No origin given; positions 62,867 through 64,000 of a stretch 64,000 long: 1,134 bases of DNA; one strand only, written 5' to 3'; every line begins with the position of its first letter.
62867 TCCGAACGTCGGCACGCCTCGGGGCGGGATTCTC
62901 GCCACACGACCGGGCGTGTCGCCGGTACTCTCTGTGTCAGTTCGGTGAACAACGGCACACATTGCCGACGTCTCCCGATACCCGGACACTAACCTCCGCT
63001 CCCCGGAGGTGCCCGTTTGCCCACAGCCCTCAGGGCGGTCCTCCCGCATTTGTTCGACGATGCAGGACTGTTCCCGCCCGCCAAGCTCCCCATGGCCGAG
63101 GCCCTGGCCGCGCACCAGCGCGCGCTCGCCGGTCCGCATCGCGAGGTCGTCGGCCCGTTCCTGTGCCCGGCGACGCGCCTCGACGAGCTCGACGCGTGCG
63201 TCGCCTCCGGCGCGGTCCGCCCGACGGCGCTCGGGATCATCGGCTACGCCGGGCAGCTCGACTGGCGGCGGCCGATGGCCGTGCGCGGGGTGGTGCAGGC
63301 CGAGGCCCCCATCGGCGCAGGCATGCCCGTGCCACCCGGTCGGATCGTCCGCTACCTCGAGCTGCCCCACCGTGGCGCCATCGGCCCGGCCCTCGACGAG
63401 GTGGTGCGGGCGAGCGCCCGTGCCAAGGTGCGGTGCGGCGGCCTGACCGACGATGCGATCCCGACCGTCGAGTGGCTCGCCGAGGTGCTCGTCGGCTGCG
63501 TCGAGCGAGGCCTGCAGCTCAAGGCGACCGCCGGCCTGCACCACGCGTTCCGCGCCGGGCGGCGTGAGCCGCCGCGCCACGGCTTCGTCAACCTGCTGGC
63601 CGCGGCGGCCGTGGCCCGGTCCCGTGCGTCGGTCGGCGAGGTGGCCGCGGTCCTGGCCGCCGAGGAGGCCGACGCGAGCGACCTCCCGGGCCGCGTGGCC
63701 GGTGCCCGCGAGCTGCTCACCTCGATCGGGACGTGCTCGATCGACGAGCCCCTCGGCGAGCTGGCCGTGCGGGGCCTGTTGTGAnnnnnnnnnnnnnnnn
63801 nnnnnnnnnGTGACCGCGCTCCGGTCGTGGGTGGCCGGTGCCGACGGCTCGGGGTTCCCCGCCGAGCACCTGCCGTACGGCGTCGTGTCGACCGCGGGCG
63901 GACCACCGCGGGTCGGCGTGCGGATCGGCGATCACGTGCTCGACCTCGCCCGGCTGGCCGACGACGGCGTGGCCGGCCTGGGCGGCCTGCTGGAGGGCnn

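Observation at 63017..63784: Uncharacterised gene sits where a maleylacetoacetate isomerase is expected in the homogentisate pathway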

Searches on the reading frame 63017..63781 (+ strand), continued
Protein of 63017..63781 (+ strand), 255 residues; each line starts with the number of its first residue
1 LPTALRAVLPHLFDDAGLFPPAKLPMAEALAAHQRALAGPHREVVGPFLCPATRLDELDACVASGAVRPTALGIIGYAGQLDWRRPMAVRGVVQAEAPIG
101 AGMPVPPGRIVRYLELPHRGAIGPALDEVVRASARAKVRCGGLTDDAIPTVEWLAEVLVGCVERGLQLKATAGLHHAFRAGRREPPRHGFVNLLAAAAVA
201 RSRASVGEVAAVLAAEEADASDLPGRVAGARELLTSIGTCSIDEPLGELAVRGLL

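Call 71: fold_search(model_id=the predicted structure, library=pdb)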
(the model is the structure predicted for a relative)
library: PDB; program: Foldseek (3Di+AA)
matches with E <= 10: 1559; with E <= 0.001: 0
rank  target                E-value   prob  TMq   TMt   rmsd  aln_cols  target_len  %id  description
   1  3qqw_C                2.8e-03  0.99  0.45  0.45   9.1       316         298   13  Crystal structure of a putative lyase (Reut_B4148) from Ralstonia eutropha JMP134 at 2.44 A resolution (released 2011-03-02)
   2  2y70_A                3.6e-03  0.91  0.32  0.37   9.8       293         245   10  CRYSTALLOGRAPHIC STRUCTURE OF GM23, MUTANT G89D, AN EXAMPLE OF CATALYTIC MIGRATION FROM TIM TO THIAMIN PHOSPHATE SYNTH (released 2011-12-07)
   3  2p10_B                3.6e-03  0.77  0.29  0.31  16.5       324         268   13  CRYSTAL STRUCTURE OF A PUTATIVE PHOSPHONOPYRUVATE HYDROLASE (MLL9387) FROM MESORHIZOBIUM LOTI MAFF303099 AT 2.15 A RES (released 2007-03-20)
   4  1f07_A                3.8e-03  0.96  0.37  0.34   9.4       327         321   13  STRUCTURE OF COENZYME F420 DEPENDENT TETRAHYDROMETHANOPTERIN REDUCTASE FROM METHANOBACTERIUM THERMOAUTOTROPHICUM (released 2000-09-06)
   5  7t5k_A                4.0e-03  1.00  0.36  0.32   4.8       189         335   10  E. coli dihydroorotate dehydrogenase bound to the inhibitor HQNO (released 2022-03-02)
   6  9gnd_A                4.0e-03  0.99  0.47  0.49   7.8       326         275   13  KvPepIH62A mutant in complex with F420,F420-dependent oxidoreductase (released 2025-06-11)
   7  2qjg_P                4.2e-03  0.98  0.37  0.39   8.9       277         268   13  M. jannaschii ADH synthase complexed with F1,6P (released 2007-10-30)
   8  1f76_A                4.2e-03  0.98  0.37  0.33   8.9       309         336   10  ESCHERICHIA COLI DIHYDROOROTATE DEHYDROGENASE (released 2002-10-16)
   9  5c54_E                5.3e-03  0.96  0.40  0.38  12.2       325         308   13  Crystal structure of a novel N-acetylneuraminic acid lyase from Corynebacterium glutamicum (released 2016-06-22)
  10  2qjg_L                6.4e-03  0.96  0.36  0.39   8.9       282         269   12  M. jannaschii ADH synthase complexed with F1,6P (released 2007-10-30)
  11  8tnf_E                6.4e-03  0.92  0.39  0.36  12.1       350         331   11  Crystal structure of sulfohexulose-1-phosphate aldolase from Paracoccus onubensis strain Merri (released 2024-08-07)
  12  8tnf_G                6.4e-03  0.89  0.37  0.34  13.1       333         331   15  Crystal structure of sulfohexulose-1-phosphate aldolase from Paracoccus onubensis strain Merri (released 2024-08-07)
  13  2htm_A                6.7e-03  0.98  0.38  0.45   9.0       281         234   15  Crystal structure of TTHA0676 from Thermus thermophilus HB8 (released 2007-01-26)
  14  2qjg_F                7.1e-03  0.96  0.37  0.40   8.7       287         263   13  M. jannaschii ADH synthase complexed with F1,6P (released 2007-10-30)
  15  2qjg_J                7.1e-03  0.95  0.36  0.38   9.1       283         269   12  M. jannaschii ADH synthase complexed with F1,6P (released 2007-10-30)
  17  3qqw_F                7.6e-03  0.96  0.43  0.44   8.9       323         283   12  Crystal structure of a putative lyase (Reut_B4148) from Ralstonia eutropha JMP134 at 2.44 A resolution (released 2011-03-02)
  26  1n7k_A                1.2e-02  1.00  0.50  0.60   6.0       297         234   12  Unique tetrameric structure of deoxyribose phosphate aldolase from Aeropyrum pernix (released 2003-03-25)
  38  2zyf                  1.6e-02  0.99  0.48  0.45   5.5       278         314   11  Crystal structure of homocitrate synthase from Thermus thermophilus complexed with magnesuim ion and alpha-ketoglutarate (released 2009-12-22)
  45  3qqw_D                1.8e-02  0.92  0.44  0.45   8.2       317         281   13  Crystal structure of a putative lyase (Reut_B4148) from Ralstonia eutropha JMP134 at 2.44 A resolution (released 2011-03-02)
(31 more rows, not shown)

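Call 72: find_homologous_proteins(query=L086:6986-7834:+)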
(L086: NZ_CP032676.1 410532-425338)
Query L086:6986-7834:+ (283 aa): 929 proteins with E <= 0.001 among 8000 candidates; the best 120 are listed.
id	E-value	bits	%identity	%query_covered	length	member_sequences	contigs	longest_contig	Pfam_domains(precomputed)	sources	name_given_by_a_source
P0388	9.1e-125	434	72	100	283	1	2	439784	-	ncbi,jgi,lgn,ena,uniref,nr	ncbi:hypothetical protein M1M07_27900 [Rhodococcus sp. HM1]|uniref:hypothetical protein n=1 Tax=uncl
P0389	4.4e-124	431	71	100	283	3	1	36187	-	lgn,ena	-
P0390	1.1e-108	381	68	99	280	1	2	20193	-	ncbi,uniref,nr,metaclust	ncbi:hypothetical protein GYA93_21220 [Gordonia desulfuricans]|uniref:Uncharacterized protein n=1 Ta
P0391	1.6e-103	364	64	98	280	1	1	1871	-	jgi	-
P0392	1.0e-100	355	63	98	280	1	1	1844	-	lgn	-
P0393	5.9e-96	339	62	96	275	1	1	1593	-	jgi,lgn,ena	-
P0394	6.8e-93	329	61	97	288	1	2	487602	-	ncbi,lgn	ncbi:hypothetical protein [Rhodococcus sp. NPDC003348]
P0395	2.9e-90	321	59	97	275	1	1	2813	-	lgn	-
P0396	1.7e-88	315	58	97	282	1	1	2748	-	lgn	-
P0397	6.4e-88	313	95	55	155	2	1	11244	-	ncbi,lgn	-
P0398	2.3e-84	301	56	96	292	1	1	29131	-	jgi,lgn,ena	-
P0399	5.9e-72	261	50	96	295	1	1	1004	-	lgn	-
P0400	3.0e-68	248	52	97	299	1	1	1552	-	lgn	-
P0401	2.3e-66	242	48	97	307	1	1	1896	-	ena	-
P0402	6.1e-66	241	49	95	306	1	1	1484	-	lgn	-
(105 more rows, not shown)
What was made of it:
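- Closest known: TIM-barrel enzymes of the phosphoenolpyruvate/pyruvate-binding group. Same: UniRef names two members 'HpcH/HpaI aldolase/citrate lyase domain-containing' (call 72).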

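Call 73: search_protein_families(library=pfam, alignment_id=A3, max_evalue=10)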
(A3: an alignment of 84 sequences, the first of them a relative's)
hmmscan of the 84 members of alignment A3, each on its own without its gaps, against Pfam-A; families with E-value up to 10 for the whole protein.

A. member 1, P0133 (291 aa): 0 families

B. families by the number of members that match (of 84 scanned): 27 families (the first 25 are shown)
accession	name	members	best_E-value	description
PF01955.23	CbiZ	8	0.0002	Adenosylcobinamide amidohydrolase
PF10074.15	RovC_DNA-bd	4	0.00086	T6SS, Transcription factor, DNA binding domain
PF05479.16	PsaN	3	0.012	Photosystem I reaction centre subunit N (PSAN or PSI-N)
PF12840.13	HTH_20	1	0.0014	Helix-turn-helix domain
PF10025.14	DUF2267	1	0.032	Uncharacterized conserved protein (DUF2267)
PF15758.10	HRCT1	1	0.05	Histidine-rich carboxyl terminus protein 1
PF00627.37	UBA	1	0.058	UBA/TS-N domain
PF24453.1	DUF7569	1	0.06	Family of unknown function (DUF7569)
PF19803.4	DUF6286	1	0.072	Family of unknown function (DUF6286)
PF19384.4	DUF5959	1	0.075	Family of unknown function (DUF5959)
PF11250.13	FAF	1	0.079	Fantastic Four meristem regulator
PF08779.16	bCoV_NS7A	1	0.088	Betacoronavirus NS7A protein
PF11740.13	KfrA_N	1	0.09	Plasmid replication region DNA-binding N-term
PF14795.11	Leucyl-specific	1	0.1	Leucine-tRNA synthetase-specific domain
PF11608.14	RRM_MARF1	1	0.1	MARF1, RNA recognition motif 1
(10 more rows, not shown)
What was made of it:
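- On MDMPI / DinB-type thiol-dependent maleylpyruvate isomerases: One of 84 members matched DinB_2 at E = 1.7, which is noise (call 73).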

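Call 78: get_annotated_region(hit=H1, flank=5000)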
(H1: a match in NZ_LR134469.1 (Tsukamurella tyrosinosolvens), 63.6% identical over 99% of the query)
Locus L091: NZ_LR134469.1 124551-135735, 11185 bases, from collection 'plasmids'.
description: Tsukamurella tyrosinosolvens strain NCTC13231 plasmid 27, complete sequence
organism: Tsukamurella tyrosinosolvens (NCBI taxid 57704)
taxonomy: Bacteria; Actinomycetota; Actinomycetes; Mycobacteriales; Tsukamurellaceae; Tsukamurella; Tsukamurella tyrosinosolvens
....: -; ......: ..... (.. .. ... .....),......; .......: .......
typing (MOB-suite, as given by PLSDB): non-mobilizable
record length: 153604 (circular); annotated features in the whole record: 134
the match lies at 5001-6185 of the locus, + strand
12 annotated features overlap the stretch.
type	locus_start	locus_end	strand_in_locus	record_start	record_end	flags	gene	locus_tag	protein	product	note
CDS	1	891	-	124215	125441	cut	-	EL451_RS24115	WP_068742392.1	Glu/Leu/Phe/Val dehydrogenase dimerization domain-containing protein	GO:0006520 - amino acid metabolic process [Evidence IEA]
CDS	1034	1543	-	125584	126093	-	-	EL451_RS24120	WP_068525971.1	Lrp/AsnC family transcriptional regulator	-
CDS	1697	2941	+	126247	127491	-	hppD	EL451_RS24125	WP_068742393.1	4-hydroxyphenylpyruvate dioxygenase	GO:0006559 - L-phenylalanine catabolic process [Evidence IEA]; GO:0006572 - tyrosine catabolic process [Evidence IEA]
CDS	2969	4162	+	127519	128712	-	-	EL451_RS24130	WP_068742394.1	homogentisate 1,2-dioxygenase domain-containing protein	GO:0006559 - L-phenylalanine catabolic process [Evidence IEA]; GO:0006570 - tyrosine metabolic process [Evidence IEA]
CDS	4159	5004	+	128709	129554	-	-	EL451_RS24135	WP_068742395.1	hypothetical protein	-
CDS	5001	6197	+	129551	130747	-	fahA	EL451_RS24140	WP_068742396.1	fumarylacetoacetase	GO:0006559 - L-phenylalanine catabolic process [Evidence IEA]; GO:0006572 - tyrosine catabolic process [Evidence IEA]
CDS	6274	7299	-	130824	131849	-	-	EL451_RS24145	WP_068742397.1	aspartate-semialdehyde dehydrogenase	GO:0008652 - amino acid biosynthetic process [Evidence IEA]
CDS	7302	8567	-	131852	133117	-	-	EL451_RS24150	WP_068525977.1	aspartate kinase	GO:0008652 - amino acid biosynthetic process [Evidence IEA]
CDS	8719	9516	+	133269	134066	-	-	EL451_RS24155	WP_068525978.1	hypothetical protein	-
CDS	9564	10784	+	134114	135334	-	-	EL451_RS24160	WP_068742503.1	mannosyltransferase family protein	GO:0006506 - GPI anchor biosynthetic process [Evidence IEA]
CDS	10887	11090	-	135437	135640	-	-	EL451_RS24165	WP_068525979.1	MbtH family protein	-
CDS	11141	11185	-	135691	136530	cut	-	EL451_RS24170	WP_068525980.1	ABC transporter permease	-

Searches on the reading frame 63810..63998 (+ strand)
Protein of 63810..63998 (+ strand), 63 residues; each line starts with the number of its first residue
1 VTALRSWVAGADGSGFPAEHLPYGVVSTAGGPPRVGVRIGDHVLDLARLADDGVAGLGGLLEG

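Call 3: search_protein_families(library=pfam, proteins=[window:63810-63998:+], max_evalue=1)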
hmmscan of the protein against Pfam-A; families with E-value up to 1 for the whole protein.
window:63810-63998:+ (63 aa): 1 family
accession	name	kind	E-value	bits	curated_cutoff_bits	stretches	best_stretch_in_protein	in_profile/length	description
PF09298.16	FAA_hydrolase_N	-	2.2e-10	41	25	1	20-54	2-37/105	Fumarylacetoacetase N-terminal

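Call 4: search_protein_families(library=ncbifam, proteins=[window:63810-63998:+], max_evalue=1)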
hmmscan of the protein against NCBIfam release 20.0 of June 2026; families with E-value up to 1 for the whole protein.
window:63810-63998:+ (63 aa): 2 families
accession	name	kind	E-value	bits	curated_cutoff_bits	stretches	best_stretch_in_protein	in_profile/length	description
TIGR01266.1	fum_ac_acetase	equivalog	8.4e-09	34.8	375.3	1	6-53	1-49/420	fumarylacetoacetase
NF047626.1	SulfactDhSafD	equivalog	0.038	13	700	1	8-37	411-439/454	sulfoacetaldehyde dehydrogenase SafD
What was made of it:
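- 63810..64000 (+): 5' part of fahA (fumarylacetoacetase), 25 nt downstream of X and cut by the window end. Pfam FAA_hydrolase_N and TIGR01266 (calls 3, 4).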
